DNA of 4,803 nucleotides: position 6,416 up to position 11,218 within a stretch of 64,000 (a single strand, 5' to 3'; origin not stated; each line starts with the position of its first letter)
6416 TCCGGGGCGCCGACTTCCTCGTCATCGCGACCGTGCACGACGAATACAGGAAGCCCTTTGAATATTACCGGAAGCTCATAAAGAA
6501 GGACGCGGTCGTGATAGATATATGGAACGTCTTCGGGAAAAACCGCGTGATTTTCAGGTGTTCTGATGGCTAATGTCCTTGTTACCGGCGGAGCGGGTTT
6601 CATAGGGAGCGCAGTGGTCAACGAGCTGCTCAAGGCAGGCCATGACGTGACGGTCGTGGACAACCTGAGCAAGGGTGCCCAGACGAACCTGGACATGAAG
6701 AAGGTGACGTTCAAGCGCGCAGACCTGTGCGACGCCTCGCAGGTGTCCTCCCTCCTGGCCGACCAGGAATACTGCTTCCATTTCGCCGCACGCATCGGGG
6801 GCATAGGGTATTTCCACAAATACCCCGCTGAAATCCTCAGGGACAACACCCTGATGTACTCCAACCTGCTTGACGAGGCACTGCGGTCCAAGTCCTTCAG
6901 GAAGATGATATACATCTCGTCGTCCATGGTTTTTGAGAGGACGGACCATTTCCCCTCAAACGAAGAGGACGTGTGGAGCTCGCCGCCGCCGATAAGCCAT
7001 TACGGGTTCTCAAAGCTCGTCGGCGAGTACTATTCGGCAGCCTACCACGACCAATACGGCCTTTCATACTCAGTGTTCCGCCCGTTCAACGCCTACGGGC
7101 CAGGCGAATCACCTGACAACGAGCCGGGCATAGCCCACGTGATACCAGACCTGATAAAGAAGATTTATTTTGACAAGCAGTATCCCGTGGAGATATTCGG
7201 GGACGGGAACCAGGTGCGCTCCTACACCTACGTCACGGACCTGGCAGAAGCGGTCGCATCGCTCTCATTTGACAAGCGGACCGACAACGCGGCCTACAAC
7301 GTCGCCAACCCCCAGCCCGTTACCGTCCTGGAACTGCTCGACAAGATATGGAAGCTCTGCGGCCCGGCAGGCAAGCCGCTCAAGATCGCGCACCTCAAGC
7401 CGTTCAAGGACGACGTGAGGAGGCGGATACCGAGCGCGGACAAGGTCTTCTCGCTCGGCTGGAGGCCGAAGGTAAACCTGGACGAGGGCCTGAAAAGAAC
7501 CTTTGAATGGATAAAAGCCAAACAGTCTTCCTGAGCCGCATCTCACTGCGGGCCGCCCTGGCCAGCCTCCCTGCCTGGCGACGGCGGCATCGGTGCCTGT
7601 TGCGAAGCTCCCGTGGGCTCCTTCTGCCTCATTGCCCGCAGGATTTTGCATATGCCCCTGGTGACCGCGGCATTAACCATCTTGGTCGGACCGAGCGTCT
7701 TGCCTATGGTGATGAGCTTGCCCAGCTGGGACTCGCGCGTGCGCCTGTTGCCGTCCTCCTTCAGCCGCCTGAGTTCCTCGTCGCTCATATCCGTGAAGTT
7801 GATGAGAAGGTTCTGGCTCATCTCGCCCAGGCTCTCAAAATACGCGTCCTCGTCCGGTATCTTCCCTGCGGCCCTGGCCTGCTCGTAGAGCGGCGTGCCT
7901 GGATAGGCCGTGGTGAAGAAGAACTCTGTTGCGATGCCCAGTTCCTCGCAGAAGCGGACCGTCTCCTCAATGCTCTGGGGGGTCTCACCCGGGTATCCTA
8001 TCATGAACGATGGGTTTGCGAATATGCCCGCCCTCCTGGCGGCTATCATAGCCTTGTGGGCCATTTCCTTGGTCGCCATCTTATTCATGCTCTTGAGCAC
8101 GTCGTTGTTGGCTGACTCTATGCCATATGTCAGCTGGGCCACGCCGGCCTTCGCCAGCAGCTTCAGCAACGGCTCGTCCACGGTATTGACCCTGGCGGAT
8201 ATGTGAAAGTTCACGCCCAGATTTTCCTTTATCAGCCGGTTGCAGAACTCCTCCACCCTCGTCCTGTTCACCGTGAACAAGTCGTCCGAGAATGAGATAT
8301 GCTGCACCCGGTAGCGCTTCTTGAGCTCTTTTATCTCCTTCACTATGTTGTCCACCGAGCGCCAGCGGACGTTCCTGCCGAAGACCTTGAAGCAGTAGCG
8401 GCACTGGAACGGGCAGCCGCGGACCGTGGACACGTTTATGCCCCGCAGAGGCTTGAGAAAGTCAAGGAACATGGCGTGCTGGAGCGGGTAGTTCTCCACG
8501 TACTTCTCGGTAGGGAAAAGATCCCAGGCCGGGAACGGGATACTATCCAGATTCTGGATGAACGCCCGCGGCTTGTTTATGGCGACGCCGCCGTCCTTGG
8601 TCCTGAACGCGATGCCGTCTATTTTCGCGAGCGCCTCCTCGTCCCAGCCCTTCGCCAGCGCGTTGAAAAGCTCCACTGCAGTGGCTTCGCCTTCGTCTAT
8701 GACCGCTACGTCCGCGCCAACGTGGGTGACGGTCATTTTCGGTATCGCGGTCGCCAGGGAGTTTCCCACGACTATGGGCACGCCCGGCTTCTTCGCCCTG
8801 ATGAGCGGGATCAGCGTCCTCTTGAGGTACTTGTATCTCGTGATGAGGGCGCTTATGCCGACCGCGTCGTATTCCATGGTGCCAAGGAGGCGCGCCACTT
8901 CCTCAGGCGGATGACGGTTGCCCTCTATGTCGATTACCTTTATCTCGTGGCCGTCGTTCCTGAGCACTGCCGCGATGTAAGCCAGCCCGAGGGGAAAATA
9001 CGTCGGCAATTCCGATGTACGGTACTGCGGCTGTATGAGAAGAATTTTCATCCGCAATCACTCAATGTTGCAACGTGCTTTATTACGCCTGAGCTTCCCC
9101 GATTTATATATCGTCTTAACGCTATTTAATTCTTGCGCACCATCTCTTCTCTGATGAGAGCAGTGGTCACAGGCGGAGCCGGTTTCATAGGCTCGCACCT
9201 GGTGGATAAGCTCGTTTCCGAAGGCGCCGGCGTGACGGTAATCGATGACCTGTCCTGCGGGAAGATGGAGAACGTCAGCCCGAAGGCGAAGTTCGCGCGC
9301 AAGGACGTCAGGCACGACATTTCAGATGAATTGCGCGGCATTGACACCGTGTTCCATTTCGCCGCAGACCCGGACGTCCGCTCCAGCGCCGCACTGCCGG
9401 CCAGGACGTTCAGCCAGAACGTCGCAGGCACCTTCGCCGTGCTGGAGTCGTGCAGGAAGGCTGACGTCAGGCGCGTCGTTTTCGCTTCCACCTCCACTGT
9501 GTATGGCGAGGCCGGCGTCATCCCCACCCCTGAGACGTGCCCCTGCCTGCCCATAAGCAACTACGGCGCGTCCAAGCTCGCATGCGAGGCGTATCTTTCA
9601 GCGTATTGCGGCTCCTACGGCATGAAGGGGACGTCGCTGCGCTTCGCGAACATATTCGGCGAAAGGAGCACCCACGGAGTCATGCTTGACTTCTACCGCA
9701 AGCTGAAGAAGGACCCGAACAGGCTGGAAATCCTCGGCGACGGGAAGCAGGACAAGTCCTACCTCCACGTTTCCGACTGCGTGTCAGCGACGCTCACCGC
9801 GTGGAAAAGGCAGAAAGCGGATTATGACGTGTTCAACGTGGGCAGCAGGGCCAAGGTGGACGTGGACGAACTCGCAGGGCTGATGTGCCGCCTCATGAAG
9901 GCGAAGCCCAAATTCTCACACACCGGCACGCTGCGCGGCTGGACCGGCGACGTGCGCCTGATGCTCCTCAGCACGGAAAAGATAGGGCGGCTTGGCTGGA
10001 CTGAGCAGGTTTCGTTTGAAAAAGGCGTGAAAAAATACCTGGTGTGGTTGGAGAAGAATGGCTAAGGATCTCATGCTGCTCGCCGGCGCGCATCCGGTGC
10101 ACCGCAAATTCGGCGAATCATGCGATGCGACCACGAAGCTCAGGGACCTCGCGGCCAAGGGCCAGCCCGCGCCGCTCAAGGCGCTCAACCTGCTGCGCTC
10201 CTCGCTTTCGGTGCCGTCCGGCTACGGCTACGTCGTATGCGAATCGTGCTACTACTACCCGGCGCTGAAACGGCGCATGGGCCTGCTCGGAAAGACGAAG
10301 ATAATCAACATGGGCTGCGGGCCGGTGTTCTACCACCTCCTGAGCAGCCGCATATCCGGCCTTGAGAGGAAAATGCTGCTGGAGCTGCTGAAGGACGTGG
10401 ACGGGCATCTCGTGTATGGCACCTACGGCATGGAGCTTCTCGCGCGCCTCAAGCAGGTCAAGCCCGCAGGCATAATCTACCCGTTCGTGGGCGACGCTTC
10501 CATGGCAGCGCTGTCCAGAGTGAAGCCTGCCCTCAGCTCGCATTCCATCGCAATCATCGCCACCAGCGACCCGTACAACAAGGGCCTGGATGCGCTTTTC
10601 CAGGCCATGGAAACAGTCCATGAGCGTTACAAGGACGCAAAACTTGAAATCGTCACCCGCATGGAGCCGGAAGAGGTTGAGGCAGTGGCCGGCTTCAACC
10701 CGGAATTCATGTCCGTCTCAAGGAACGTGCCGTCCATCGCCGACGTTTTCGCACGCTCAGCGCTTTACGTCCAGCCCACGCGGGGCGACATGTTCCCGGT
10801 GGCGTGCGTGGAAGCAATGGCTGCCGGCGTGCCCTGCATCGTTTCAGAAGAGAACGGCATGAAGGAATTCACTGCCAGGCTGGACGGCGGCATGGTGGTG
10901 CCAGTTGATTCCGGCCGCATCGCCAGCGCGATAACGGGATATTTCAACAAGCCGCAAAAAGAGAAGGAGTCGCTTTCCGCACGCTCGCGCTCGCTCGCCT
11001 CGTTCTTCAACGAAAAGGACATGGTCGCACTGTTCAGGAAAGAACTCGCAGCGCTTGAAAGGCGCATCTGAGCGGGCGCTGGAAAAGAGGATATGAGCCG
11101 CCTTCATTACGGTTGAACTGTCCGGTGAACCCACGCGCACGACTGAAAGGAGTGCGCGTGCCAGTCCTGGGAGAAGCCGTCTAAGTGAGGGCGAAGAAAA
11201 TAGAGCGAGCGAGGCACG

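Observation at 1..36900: About 36-kb archaeal cell-surface glycan island combining Dol-P-type membrane glycosylation machinery with at least four nucleotide-sugar pathways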

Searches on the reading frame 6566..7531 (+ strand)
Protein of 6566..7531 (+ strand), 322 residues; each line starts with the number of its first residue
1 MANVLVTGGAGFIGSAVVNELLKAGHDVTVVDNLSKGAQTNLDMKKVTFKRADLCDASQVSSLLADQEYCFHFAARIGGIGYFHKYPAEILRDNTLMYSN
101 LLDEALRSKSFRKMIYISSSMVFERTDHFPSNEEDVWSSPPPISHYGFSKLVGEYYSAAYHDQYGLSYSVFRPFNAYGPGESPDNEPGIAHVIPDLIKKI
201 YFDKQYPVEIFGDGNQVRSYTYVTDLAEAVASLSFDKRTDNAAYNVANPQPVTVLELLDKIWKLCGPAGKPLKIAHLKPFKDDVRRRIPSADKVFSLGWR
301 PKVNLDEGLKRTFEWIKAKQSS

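Call 5: search_protein_families(library=pfam, proteins=[window:6566-7531:+], max_evalue=0.001)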
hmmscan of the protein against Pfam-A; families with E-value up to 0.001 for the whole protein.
window:6566-7531:+ (322 aa): 9 families
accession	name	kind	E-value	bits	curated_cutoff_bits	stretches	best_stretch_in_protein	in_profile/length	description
PF01370.27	Epimerase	-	1.7e-55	188.5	20.9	1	4-247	1-240/240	NAD dependent epimerase/dehydratase family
PF16363.11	GDP_Man_Dehyd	-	3.7e-38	132.2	27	1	5-312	1-332/332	GDP-mannose 4,6 dehydratase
PF01073.25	3Beta_HSD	-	4e-15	56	22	1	5-266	1-269/280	3-beta hydroxysteroid dehydrogenase/isomerase family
PF07993.18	NAD_binding_4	-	1e-10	41.6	20.1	1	60-207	82-236/258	Male sterility protein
PF04321.23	RmlD_sub_bind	-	1.4e-09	37.9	27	1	3-271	2-237/287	RmlD substrate binding domain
PF13460.12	NAD_binding_10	-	2.2e-08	34.6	27.2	1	8-135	1-115/184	NAD(P)H-binding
PF02719.21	Polysacc_synt_2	-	5.5e-07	29.5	20.2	1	4-119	1-128/293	Polysaccharide biosynthesis protein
PF00106.31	adh_short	-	3.9e-05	23.7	26.6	1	3-65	2-69/195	short chain dehydrogenase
PF05368.20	NmrA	-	0.0002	21.5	27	1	3-72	4-75/298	NmrA-like family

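Call 11: search_protein_families(library=ncbifam, proteins=[window:6566-7531:+], max_evalue=1e-10)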
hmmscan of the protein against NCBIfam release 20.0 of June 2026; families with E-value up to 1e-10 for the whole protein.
window:6566-7531:+ (322 aa): 17 families
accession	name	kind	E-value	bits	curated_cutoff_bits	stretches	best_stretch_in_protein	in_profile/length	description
TIGR01179.1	galE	equivalog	4.5e-43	147.3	262.3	1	3-320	1-329/332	UDP-glucose 4-epimerase GalE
NF047922.1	GDPFucSynFcl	equivalog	2e-39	135.9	500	1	3-320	4-305/308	GDP-L-fucose synthase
TIGR01181.1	dTDP_gluc_dehyt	equivalog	2.5e-39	135.3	365.1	1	4-320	2-315/321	dTDP-glucose 4,6-dehydratase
TIGR04180.1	EDH_00030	hypoth_equivalog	2.6e-27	95.7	475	1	4-303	1-296/297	NAD-dependent 4,6-dehydratase LegB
TIGR02197.1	heptose_epim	equivalog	1.7e-24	86.6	274.6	1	4-266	1-261/316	ADP-glyceromanno-heptose 6-epimerase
NF007956.0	PRK10675.1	subfamily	6.2e-23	81.5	394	1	3-316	2-329/338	UDP-glucose 4-epimerase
NF042422.1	oxyalk_red_OleD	equivalog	2.3e-22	79.8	580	1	3-265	2-250/329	2-alkyl-3-oxoalkanoate reductase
NF011728.1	PRK15181.1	equivalog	5.1e-21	75.1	760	1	4-321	18-342/348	Vi polysaccharide biosynthesis UDP-N-acetylglucosaminuronic acid C-4 epimerase TviC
NF007490.0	PRK10084.1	subfamily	1.4e-20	73.6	649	1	3-320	2-338/361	dTDP-glucose 4,6-dehydratase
NF007582.0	PRK10217.1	equivalog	1.8e-20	73.4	698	1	1-320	1-335/355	dTDP-glucose 4,6-dehydratase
NF042423.1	oxyalk_red_Shew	equivalog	1.4e-19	70.4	580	1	2-262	9-254/331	2-alkyl-3-oxoalkanoate reductase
NF008872.0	PRK11908.1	equivalog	7.7e-18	64.6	294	1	2-319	2-338/349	bifunctional UDP-4-keto-pentose/UDP-xylose synthase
TIGR03466.1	HpnA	hypoth_equivalog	4e-17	62.1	367.65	1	3-180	2-174/327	hopanoid-associated sugar epimerase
NF008360.0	PRK11150.1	equivalog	5.2e-15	55.4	452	1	4-245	2-234/310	ADP-glyceromanno-heptose 6-epimerase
TIGR01214.1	rmlD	equivalog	6.9e-12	45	224.05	1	4-282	2-243/285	dTDP-4-dehydrorhamnose reductase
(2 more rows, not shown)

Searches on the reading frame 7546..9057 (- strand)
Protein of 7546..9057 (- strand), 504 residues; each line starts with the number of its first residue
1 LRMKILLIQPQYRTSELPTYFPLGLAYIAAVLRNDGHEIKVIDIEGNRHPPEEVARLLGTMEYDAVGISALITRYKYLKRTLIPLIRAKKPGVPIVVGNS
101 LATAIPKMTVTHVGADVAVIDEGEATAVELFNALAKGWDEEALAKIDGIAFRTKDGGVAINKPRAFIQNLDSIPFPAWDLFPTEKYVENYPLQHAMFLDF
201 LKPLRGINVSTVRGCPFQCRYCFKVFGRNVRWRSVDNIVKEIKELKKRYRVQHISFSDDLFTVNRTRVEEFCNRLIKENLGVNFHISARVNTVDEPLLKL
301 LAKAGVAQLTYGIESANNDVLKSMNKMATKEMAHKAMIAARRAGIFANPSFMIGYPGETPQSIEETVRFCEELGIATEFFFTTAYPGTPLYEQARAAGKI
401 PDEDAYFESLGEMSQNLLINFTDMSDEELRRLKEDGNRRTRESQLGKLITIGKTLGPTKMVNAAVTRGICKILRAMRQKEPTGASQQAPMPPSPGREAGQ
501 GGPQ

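Call 5: search_protein_families(library=pfam, proteins=[window:7546-9057:-], max_evalue=0.001)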
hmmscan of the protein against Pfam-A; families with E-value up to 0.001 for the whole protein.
window:7546-9057:- (504 aa): 2 families
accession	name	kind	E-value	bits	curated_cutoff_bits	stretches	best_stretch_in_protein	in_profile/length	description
PF04055.27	Radical_SAM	-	4.4e-29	102.2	29.5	1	210-370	2-166/166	Radical SAM superfamily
PF02310.24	B12-binding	-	1.4e-19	70.5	32.1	1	20-130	12-120/121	B12 binding domain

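Call 11: search_protein_families(library=ncbifam, proteins=[window:7546-9057:-], max_evalue=1e-10)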
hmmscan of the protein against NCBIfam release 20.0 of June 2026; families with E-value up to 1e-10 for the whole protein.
window:7546-9057:- (504 aa): 20 families
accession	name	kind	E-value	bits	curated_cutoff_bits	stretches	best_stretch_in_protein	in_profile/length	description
TIGR02026.1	BchE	equivalog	1.3e-55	189.2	481.35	1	4-405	1-398/497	magnesium-protoporphyrin IX monomethyl ester anaerobic oxidative cyclase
TIGR03471.1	HpnJ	equivalog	4.6e-51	174.2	577.6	1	20-431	32-423/472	hopanoid biosynthesis associated radical SAM protein HpnJ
NF050148.1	rSAM_ApyD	equivalog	1.2e-46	159.4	750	1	21-394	24-393/645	RiPP biosynthesis radical SAM protein ApyD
TIGR04072.2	rSAM_ladder_B12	equivalog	5.7e-44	150.5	360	2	206-416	180-394/443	lipid biosynthesis B12-binding/radical SAM protein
NF038361.1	rSAM_Sden_1168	equivalog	8.4e-44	150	575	1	22-409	85-488/560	Sden_1168 family B12-binding radical SAM P-methyltransferase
TIGR04479.1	bcpD_PhpK_rSAM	subfamily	9.3e-43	146.3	600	1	21-373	71-409/504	PhpK family radical SAM P-methyltransferase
TIGR04014.1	B12_SAM_MJ_0865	equivalog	2e-34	119.1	360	1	18-396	7-360/434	methyl-coenzyme M reductase glutamine C-methyltransferase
TIGR04295.1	B12_rSAM_oligo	hypoth_equivalog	1.1e-30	106.7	400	1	20-428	23-414/422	TIGR04295 family B12-binding domain-containing radical SAM protein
TIGR04385.1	B12_rSAM_cofa1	equivalog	1.3e-29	103.7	450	1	4-373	1-364/438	B12 lower ligand biosynthesis radical SAM protein BzaD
NF033070.1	rSAM_AprD4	equivalog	2.6e-27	95.8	500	1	170-411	170-407/456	AprD4 family radical SAM diol-dehydratase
TIGR04367.1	HpnR_B12_rSAM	equivalog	7.6e-26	90.7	650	1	20-392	20-371/490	hopanoid C-3 methylase HpnR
TIGR04013.1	B12_SAM_MJ_1487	hypoth_equivalog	8.2e-26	90.7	251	1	87-394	65-357/382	TIGR04013 family B12-binding domain/radical SAM domain-containing protein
TIGR03975.1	rSAM_ocin_1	subfamily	2.8e-25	88.9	281.85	1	54-369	120-426/606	RiPP maturation radical SAM C-methyltransferase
NF033712.0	B12_rSAM_KedN5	subfamily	1.8e-20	72.7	700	1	21-362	16-359/624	KedN5 family methylcobalamin-dependent radical SAM C-methyltransferase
NF040542.1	rSAM_RCCLKC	equivalog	1.4e-18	67.3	450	1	82-373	68-350/423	arsinothricin biosynthesis radical SAM protein ArsL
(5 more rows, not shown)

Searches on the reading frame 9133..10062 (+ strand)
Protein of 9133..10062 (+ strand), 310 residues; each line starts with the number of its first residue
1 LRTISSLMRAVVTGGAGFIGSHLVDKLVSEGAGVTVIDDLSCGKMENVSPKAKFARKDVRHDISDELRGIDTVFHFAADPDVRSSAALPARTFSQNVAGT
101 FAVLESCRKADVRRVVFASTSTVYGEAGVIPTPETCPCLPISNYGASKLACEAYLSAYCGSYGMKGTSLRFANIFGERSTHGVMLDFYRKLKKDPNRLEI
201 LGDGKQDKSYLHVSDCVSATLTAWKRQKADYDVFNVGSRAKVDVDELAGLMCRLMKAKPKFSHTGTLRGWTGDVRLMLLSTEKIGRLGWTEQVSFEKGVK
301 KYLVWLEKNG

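Call 5: search_protein_families(library=pfam, proteins=[window:9133-10062:+], max_evalue=0.001)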
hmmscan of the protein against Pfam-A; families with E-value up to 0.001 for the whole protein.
window:9133-10062:+ (310 aa): 7 families
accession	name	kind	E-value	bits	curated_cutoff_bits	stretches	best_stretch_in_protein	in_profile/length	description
PF01370.27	Epimerase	-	3.3e-52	177.7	20.9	1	11-237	2-240/240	NAD dependent epimerase/dehydratase family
PF16363.11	GDP_Man_Dehyd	-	2.8e-43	149.1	27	1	12-301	2-331/332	GDP-mannose 4,6 dehydratase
PF01073.25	3Beta_HSD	-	2.2e-21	76.6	22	1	11-225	1-230/280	3-beta hydroxysteroid dehydrogenase/isomerase family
PF02719.21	Polysacc_synt_2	-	8.5e-15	55.1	20.2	1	11-260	2-252/293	Polysaccharide biosynthesis protein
PF04321.23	RmlD_sub_bind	-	2.3e-13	50.3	27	1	8-259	1-235/287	RmlD substrate binding domain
PF07993.18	NAD_binding_4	-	1e-10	41.7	20.1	1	65-185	84-217/258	Male sterility protein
PF13460.12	NAD_binding_10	-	4.7e-08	33.5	27.2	1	14-156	1-132/184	NAD(P)H-binding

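Call 11: search_protein_families(library=ncbifam, proteins=[window:9133-10062:+], max_evalue=1e-10)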
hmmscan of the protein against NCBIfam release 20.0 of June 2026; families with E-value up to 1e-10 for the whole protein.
window:9133-10062:+ (310 aa): 17 families
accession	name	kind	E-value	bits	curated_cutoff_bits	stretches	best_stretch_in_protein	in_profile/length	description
TIGR01179.1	galE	equivalog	5.1e-41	140.6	262.3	1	11-308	3-327/332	UDP-glucose 4-epimerase GalE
TIGR01181.1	dTDP_gluc_dehyt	equivalog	5.5e-39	134.1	365.1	1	10-309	2-314/321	dTDP-glucose 4,6-dehydratase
TIGR04180.1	EDH_00030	hypoth_equivalog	1.3e-35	123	475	1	11-287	2-289/297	NAD-dependent 4,6-dehydratase LegB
TIGR02197.1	heptose_epim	equivalog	1.3e-23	83.7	274.6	1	11-306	2-313/316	ADP-glyceromanno-heptose 6-epimerase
NF007956.0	PRK10675.1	subfamily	4e-23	82.1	394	1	8-156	1-161/338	UDP-glucose 4-epimerase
NF011728.1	PRK15181.1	equivalog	1.7e-19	70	760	1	8-249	16-276/348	Vi polysaccharide biosynthesis UDP-N-acetylglucosaminuronic acid C-4 epimerase TviC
NF007582.0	PRK10217.1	equivalog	1.4e-18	67.1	698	1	9-307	3-332/355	dTDP-glucose 4,6-dehydratase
TIGR03466.1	HpnA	hypoth_equivalog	2.5e-17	62.8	367.65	1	8-150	1-147/327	hopanoid-associated sugar epimerase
NF047922.1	GDPFucSynFcl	equivalog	2.8e-17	63.1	500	1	9-306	4-301/308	GDP-L-fucose synthase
NF007490.0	PRK10084.1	subfamily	4.3e-17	62.1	649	1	8-309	1-337/361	dTDP-glucose 4,6-dehydratase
TIGR02622.1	CDP_4_6_dhtase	equivalog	1.1e-16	60.9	278.45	1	9-307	6-331/352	CDP-glucose 4,6-dehydratase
NF043036.1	ErythonDh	equivalog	2.5e-15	56.5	325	1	8-174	1-179/321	D-erythronate dehydrogenase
NF042422.1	oxyalk_red_OleD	equivalog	2.3e-14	53.5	580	1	8-130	1-120/329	2-alkyl-3-oxoalkanoate reductase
NF042423.1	oxyalk_red_Shew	equivalog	2.5e-14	53.1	580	1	7-219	8-216/331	2-alkyl-3-oxoalkanoate reductase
TIGR01777.1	yfcH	hypoth_equivalog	1.9e-11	44.1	207.35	1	11-260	2-245/292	TIGR01777 family oxidoreductase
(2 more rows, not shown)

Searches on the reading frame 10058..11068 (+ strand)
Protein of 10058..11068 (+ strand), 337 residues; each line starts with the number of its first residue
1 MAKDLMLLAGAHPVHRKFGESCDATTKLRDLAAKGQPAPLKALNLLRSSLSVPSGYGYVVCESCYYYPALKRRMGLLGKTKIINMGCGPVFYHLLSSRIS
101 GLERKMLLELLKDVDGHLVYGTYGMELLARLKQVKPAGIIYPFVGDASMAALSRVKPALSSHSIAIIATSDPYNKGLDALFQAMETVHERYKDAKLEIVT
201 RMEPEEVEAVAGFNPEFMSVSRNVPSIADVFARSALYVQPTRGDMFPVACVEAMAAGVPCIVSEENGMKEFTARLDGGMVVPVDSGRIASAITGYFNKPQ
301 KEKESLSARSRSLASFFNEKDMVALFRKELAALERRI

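Call 5: search_protein_families(library=pfam, proteins=[window:10058-11068:+], max_evalue=0.001)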
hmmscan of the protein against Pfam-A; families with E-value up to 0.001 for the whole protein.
window:10058-11068:+ (337 aa): 3 families
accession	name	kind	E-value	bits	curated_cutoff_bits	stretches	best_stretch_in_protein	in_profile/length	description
PF13692.12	Glyco_trans_1_4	-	9.1e-18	65.3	27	1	166-293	6-137/142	Glycosyl transferases group 1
PF00534.26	Glycos_transf_1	-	1.5e-12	47.8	26.4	1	169-307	22-166/172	Glycosyl transferases group 1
PF20706.3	GT4-conflict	-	3.1e-08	33.4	26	1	154-300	190-359/385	Family 4 Glycosyltransferase in conflict systems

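Call 38: search_protein_families(library=ncbifam, proteins=[window:10058-11068:+], max_evalue=0.01)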
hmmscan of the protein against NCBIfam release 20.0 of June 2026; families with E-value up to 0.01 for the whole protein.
window:10058-11068:+ (337 aa): 13 families
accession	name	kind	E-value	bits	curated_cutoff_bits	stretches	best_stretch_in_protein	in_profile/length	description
NF041876.1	EPS_EpsE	equivalog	1.5e-10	40.9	400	1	231-312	293-374/389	exopolysaccharide biosynthesis GT4 family glycosyltransferase EpsE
NF053787.1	GlcN_PG_synth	equivalog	6.4e-09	35.1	480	1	163-314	198-341/361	N-acetylglucosaminyl phosphatidylglycerol synthase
TIGR03088.1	stp2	hypoth_equivalog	3.7e-08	32.8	409.05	1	178-326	214-366/374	TIGR03088 family PEP-CTERM/XrtA system glycosyltransferase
TIGR03999.1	thiol_BshA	equivalog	3.7e-07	29.4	273.7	1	224-326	263-366/375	N-acetyl-alpha-D-glucosaminyl L-malate synthase BshA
NF046085.1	XrtY_assoc_Gly1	equivalog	1.8e-06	27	400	1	174-324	221-375/387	XrtY-associated glycosyltransferase XYAG1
NF038295.1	EPS_HpsP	equivalog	1.9e-05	23.9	550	1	229-305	283-360/388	hormogonium polysaccharide biosynthesis glycosyltransferase HpsP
TIGR02472.1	sucr_P_syn_N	equivalog_domain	5.6e-05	22.1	576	1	222-302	328-410/439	sucrose-phosphate synthase, putative, glycosyltransferase domain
TIGR04005.1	wcaL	equivalog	6.6e-05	21.9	537.6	1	199-312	272-384/406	colanic acid biosynthesis glycosyltransferase WcaL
TIGR04047.1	MSMEG_0565_glyc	hypoth_equivalog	9.2e-05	21.7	259.85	1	244-312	287-353/373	MSMEG_0565 family glycosyltransferase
TIGR02470.1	sucr_synth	equivalog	0.00027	19.2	810.4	1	233-311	643-722/784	sucrose synthase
NF012028.0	PRK15484.1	subfamily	0.00054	19.2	618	1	238-308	281-354/380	lipopolysaccharide N-acetylglucosaminyltransferase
NF047684.1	TeichurnBiosyTuaC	equivalog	0.0037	16.2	550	1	175-313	232-369/391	teichuronic acid biosynthesis protein TuaC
TIGR02149.1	glgA_Coryne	subfamily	0.0085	15.2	302.4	0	225-286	275-336/391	glycogen synthase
